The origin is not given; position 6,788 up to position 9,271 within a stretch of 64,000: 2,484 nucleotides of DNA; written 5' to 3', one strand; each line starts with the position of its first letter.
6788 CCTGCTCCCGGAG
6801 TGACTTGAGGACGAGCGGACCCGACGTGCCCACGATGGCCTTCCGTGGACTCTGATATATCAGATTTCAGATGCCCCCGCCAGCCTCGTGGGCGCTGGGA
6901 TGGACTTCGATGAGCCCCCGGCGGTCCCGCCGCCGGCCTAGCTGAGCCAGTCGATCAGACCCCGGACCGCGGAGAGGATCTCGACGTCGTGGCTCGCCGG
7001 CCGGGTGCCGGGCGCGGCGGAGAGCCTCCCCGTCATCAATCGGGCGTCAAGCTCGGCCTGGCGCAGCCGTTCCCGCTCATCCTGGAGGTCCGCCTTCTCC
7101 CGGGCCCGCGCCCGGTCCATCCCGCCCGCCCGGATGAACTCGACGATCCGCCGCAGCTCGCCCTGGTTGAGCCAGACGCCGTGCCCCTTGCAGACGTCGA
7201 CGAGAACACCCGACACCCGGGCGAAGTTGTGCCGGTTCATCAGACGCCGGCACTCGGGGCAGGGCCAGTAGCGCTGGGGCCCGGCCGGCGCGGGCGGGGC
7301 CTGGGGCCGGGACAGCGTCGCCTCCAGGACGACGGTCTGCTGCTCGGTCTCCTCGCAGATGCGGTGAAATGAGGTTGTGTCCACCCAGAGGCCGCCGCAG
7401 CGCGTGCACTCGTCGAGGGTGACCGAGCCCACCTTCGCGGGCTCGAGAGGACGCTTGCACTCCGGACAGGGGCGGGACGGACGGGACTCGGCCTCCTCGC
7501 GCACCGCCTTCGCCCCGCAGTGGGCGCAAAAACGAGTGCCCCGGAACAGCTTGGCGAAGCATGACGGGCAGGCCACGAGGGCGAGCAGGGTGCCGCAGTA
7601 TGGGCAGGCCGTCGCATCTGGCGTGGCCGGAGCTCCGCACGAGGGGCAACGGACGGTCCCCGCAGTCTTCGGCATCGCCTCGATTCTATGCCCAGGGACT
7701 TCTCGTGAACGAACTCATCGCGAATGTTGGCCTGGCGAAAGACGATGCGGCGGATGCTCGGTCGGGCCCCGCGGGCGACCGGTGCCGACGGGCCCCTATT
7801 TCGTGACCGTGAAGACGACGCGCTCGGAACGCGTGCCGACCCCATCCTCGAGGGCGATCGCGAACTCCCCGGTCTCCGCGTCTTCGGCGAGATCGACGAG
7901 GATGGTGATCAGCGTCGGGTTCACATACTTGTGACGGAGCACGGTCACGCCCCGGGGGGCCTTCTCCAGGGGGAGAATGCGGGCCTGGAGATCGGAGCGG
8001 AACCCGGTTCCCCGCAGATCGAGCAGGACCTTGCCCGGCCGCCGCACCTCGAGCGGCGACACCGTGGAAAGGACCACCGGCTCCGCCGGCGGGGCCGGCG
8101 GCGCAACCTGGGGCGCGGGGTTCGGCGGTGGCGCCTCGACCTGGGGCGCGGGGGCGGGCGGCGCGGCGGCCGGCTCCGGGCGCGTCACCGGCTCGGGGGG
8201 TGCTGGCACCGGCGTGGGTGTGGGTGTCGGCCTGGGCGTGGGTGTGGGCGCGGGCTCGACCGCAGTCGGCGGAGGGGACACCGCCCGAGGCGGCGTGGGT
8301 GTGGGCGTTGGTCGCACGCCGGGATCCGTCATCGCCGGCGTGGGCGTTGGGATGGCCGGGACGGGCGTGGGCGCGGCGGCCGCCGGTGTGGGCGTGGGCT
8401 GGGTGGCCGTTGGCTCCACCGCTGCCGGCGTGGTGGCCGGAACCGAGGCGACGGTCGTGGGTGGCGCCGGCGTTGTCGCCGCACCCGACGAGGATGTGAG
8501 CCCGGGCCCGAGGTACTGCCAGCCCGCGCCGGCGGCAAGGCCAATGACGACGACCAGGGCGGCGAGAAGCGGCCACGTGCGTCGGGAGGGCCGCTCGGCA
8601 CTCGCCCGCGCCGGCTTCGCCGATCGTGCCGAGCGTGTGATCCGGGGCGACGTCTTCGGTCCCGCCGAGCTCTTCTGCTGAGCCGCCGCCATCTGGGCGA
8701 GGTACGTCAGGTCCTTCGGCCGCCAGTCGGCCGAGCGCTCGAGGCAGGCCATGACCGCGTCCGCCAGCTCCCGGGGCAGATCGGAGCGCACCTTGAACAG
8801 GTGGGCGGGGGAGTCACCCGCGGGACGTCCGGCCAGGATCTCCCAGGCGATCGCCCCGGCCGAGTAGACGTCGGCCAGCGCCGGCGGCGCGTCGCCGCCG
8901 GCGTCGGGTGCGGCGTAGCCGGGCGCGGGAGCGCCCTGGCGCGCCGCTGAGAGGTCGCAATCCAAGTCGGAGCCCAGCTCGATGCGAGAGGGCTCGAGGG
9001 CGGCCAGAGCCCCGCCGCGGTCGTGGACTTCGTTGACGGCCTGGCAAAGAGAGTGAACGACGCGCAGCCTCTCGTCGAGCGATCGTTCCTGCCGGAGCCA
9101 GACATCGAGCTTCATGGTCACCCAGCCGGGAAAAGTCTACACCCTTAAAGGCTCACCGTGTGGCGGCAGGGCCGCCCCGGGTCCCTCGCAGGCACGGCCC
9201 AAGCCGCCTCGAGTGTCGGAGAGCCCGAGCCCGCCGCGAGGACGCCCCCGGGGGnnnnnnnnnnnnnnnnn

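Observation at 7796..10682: VKOR-DsbA fusion co-transcribed with an N-lobe-less kinase-like membrane protein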

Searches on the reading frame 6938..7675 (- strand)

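Call 3: search_protein_families(library=pfam, proteins=[window:6938-7675:-], max_evalue=1)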
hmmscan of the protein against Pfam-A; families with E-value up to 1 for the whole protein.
window:6938-7675:- (245 aa): 15 families
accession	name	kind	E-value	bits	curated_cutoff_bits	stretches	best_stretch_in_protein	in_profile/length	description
PF13453.11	Zn_ribbon_TFIIB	-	3.9e-15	55.4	22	2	70-108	2-40/41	Transcription factor zinc-finger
PF13248.11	Zn_ribbon_3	-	1.4e-11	43.9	27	2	7-31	2-26/26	zinc-ribbon domain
PF12773.13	DZR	-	1.7e-11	44.5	27.3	2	10-54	1-45/45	Double zinc ribbon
PF13240.11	Zn_Ribbon_1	-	5.3e-06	26.5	25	2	10-29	2-21/23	zinc-ribbon domain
PF24460.1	DUF7575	-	0.0051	16.6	28.5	1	6-30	2-26/28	Domain of unknown function (DUF7575)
PF18912.6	DZR_2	-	0.0062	16.8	27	1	23-73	9-55/56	Double zinc ribbon domain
PF00967.23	Barwin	-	0.0067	16.8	21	1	129-171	50-92/119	Barwin family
PF09297.16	Zn_ribbon_NUD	-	0.0096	16.1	24.8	1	47-74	3-28/32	NADH pyrophosphatase zinc ribbon domain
PF07191.17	Zn_ribbon_6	-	0.034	14.6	25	1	35-94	2-56/67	Double zinc ribbon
PF17032.10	Zn_ribbon_15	-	0.039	15.2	28.9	1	8-28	53-73/73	zinc-ribbon family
PF03966.22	Trm112p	-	0.29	11.5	22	0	70-111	10-18/40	Trm112p-like protein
PF22289.1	DmmA-like_C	-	0.35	11.3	27.4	1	49-77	3-28/44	Dimethylamine monooxygenase subunit DmmA-like, C-terminal domain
PF25031.1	SBSPON_C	-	0.4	11.1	27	1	40-105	52-110/125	SBSPON-like, C-terminal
PF01783.29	Ribosomal_L32p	-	0.46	11.2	21.3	1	4-29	23-47/56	Ribosomal L32p protein family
PF01485.27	IBR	-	0.83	10.2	24.3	0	6-57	17-59/65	IBR domain, a half RING-finger domain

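Call 4: search_protein_families(library=ncbifam, proteins=[window:6938-7675:-], max_evalue=1)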
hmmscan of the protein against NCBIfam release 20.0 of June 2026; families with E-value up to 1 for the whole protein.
window:6938-7675:- (245 aa): 4 families
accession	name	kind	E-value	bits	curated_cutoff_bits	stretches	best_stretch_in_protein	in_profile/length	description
NF011149.0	PRK14559.1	equivalog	0.019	13.7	374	1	9-57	3-51/642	serine/threonine phosphatase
NF041259.1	mono_DmmA_fam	domain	0.18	12.2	60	1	49-78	53-81/101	dimethylamine monooxygenase subunit DmmA family protein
NF001299.0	PRK00241.1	equivalog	0.31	10.5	158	1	32-75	87-128/263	NAD(+) diphosphatase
NF011302.0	PRK14714.1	equivalog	0.31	8.4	1791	1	22-89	681-744/1350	DNA-directed DNA polymerase II large subunit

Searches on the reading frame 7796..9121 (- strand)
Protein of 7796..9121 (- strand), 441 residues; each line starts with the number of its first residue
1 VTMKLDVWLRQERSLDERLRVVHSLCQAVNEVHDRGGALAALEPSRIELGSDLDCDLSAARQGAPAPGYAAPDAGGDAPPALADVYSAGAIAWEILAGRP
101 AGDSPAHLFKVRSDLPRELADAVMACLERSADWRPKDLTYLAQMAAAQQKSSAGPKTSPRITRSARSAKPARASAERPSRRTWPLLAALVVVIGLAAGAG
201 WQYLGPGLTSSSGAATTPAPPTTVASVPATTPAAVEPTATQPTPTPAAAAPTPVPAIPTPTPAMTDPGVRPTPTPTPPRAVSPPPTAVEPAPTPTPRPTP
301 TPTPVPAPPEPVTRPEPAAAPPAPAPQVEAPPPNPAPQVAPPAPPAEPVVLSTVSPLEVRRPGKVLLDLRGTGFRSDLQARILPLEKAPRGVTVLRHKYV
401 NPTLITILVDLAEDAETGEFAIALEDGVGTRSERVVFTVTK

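Call 3: search_protein_families(library=pfam, proteins=[window:7796-9121:-], max_evalue=1)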
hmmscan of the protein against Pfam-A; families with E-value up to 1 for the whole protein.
window:7796-9121:- (441 aa): 0 families

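Call 4: search_protein_families(library=ncbifam, proteins=[window:7796-9121:-], max_evalue=1)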
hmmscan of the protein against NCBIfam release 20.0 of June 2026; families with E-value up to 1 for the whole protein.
window:7796-9121:- (441 aa): 6 families
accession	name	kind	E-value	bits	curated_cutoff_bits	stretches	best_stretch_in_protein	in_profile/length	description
NF038150.1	lanthi_synth_IV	equivalog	2.8e-06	26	650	1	11-176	293-467/851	class IV lanthionine synthetase LanL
NF047741.1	antiphage_MADS6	equivalog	3.7e-05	22.5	460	1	15-154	298-467/612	methylation-associated defense system protein kinase MAD6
NF033442.0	BREX_PglW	equivalog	0.0015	16.3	990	1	64-109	389-435/1391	BREX system serine/threonine kinase PglW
NF052427.1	StpK7MSMEG_1200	equivalog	0.0027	16.2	900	1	141-235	258-358/601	serine/threonine protein kinase StpK7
NF033483.0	PknB_PASTA_kin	equivalog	0.015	14.3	450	1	80-161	186-279/563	Stk1 family PASTA domain-containing Ser/Thr kinase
NF041525.1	HrpD5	equivalog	0.077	12.4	300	1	116-223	71-162/314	HrpD5 family protein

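Call 6: find_homologous_proteins(query=window:7796-9121:-)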
Query window:7796-9121:- (441 aa): 188 proteins with E <= 0.001 among 8000 candidates; the best 120 are listed.
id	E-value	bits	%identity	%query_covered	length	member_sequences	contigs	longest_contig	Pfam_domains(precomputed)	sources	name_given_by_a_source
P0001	2.7e-253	859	94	100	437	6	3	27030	-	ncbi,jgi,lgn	ncbi:MAG: hypothetical protein PVJ73_16480 [Acidobacteriota bacterium]|jgi:hypothetical protein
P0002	3.7e-217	740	88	61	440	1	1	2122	-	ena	-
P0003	7.5e-191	653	69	100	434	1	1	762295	-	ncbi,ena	-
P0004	2.3e-179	615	68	100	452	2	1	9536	-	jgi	jgi:hypothetical protein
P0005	3.1e-170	585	67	100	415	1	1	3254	-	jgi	jgi:hypothetical protein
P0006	6.0e-152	525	64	100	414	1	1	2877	-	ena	-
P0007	8.2e-152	524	60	100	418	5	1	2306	-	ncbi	-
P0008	6.4e-149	515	57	100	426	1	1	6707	-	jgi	jgi:hypothetical protein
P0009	2.1e-147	510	80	46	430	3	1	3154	-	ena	-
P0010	5.0e-143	495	80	46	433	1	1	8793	-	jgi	jgi:hypothetical protein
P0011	1.3e-139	484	70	51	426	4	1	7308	-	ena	-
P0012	1.1e-126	442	69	46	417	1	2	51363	-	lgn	-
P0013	9.7e-114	399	60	21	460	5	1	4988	-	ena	-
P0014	5.4e-113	396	52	100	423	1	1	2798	-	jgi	jgi:hypothetical protein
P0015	1.1e-111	392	65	21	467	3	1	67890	-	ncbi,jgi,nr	ncbi:MAG: hypothetical protein LJF30_07270 [Acidobacteria bacterium]|nr:hypothetical protein [Acidob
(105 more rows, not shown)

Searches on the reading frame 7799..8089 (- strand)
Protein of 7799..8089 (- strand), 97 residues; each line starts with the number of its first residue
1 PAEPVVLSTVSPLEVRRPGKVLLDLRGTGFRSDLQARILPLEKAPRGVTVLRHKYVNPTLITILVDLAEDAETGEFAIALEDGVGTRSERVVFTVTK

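Call 27: predict_structure(alignment_id=A3)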
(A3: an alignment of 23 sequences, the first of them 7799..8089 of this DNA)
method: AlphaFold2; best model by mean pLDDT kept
length: 97 residues; sequences in the alignment: 23
mean_pLDDT: 93.4   pTM: 0.83
mean pLDDT of the five models: 93.4, 92.7, 92.4, 90.7, 89.9
residues with pLDDT >= 90: 82; 70-90: 14; 50-70: 1; < 50: 0
segments of 3 or more residues with pLDDT < 50: none
pLDDT, mean of each block of 10 residues (from residue 1): 88 96 97 93 86 97 96 94 91 95
secondary structure, 60 per line:
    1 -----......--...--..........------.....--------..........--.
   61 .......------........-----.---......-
elements in order: E6-11 E14-16 E19-28 E35-39 E48-57 E60-67 E74-81 E91-96

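Call 28: search_protein_families(library=pfam, alignment_id=A3, max_evalue=10)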
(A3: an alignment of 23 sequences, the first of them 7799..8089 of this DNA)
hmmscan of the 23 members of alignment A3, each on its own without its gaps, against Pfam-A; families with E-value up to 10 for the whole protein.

A. member 1, window:7799-8089:- (97 aa): 1 family
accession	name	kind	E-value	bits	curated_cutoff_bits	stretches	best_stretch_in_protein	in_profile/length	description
PF09099.16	Qn_am_d_aIII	-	0.016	15.9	22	1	9-80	6-69/82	Quinohemoprotein amine dehydrogenase, alpha subunit domain III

B. families by the number of members that match (of 23 scanned): 6 families
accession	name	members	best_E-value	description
PF09099.16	Qn_am_d_aIII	9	0.0063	Quinohemoprotein amine dehydrogenase, alpha subunit domain III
PF11741.13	AMIN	4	0.0041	AMIN domain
PF01833.30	TIG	2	0.0075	IPT/TIG domain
PF03972.19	MmgE_PrpD_N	2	0.01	MmgE/PrpD N-terminal domain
PF01835.25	MG2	1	0.074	MG2 domain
PF21708.4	Glyco_hydro_59_C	1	0.17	Galactocerebrosidase, C-terminal lectin domain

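Call 30: find_homologous_proteins(query=A3, max_evalue=0.001)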
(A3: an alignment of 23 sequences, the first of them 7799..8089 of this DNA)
Query A3 (23 sequences) (97 aa, profile of the alignment): 113 proteins with E <= 0.001 among 3373 candidates.
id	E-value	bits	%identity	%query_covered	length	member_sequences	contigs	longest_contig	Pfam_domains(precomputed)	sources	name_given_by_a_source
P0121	1.3e-42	161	57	100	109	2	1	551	-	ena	-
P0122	1.9e-42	161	59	95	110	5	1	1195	-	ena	-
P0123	4.8e-42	160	59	100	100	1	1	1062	-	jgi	jgi:hypothetical protein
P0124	1.0e-41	159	59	100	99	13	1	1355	-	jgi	jgi:hypothetical protein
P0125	1.8e-41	158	60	98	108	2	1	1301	-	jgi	jgi:hypothetical protein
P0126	2.5e-41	157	59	98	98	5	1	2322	-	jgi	jgi:hypothetical protein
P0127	4.3e-41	157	57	100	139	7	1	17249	-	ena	-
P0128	5.7e-41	156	56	99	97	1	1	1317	-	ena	-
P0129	2.2e-40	154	56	98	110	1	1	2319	-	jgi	jgi:hypothetical protein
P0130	2.7e-40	154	58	96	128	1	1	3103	-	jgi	jgi:hypothetical protein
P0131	4.1e-40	153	61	95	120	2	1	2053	-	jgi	jgi:hypothetical protein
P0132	4.9e-40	153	53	94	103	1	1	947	-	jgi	-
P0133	5.0e-40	153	54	98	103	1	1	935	-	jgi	-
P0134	5.4e-40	153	67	100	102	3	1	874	-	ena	-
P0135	1.0e-39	152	55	95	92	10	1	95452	-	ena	-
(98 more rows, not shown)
